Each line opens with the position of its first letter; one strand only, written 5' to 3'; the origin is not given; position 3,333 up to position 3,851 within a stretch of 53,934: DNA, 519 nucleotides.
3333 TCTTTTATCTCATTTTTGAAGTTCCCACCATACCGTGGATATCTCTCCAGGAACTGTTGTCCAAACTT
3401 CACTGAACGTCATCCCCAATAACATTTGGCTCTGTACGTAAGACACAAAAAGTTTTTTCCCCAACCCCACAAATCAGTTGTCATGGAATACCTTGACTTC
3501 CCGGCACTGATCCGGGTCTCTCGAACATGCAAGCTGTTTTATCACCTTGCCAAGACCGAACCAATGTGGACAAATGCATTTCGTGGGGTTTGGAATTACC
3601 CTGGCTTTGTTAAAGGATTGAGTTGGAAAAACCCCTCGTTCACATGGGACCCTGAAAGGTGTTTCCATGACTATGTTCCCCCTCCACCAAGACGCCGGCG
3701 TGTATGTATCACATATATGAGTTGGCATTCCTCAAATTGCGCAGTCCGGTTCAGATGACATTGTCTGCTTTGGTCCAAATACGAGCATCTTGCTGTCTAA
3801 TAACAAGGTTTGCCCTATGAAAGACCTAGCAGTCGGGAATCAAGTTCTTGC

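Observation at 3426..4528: F-box-like N-terminus spliced in frame onto a Hint (Hedgehog/intein-type) domain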

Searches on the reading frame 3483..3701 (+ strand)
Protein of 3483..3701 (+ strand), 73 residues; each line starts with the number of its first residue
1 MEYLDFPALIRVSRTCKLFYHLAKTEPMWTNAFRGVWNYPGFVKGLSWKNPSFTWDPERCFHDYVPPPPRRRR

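Call 6: search_protein_families(library=pfam, proteins=[window:3483-3701:+], max_evalue=10)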
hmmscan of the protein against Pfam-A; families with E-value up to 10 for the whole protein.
seq(73 aa): 2 families
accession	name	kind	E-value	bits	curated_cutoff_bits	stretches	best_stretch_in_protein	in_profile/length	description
PF12937.12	F-box-like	-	4.8e-06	26.7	24.3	1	2-33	14-45/47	F-box-like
PF00646.38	F-box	-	0.00041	20.6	20.5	1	1-30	13-42/43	F-box domain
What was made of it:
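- Tried and rejected: Rejected because it cuts off the first F-box helix, and with exon 9 the Pfam coverage rises from profile positions 14-45 to 2-45 of 47 (call 6).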
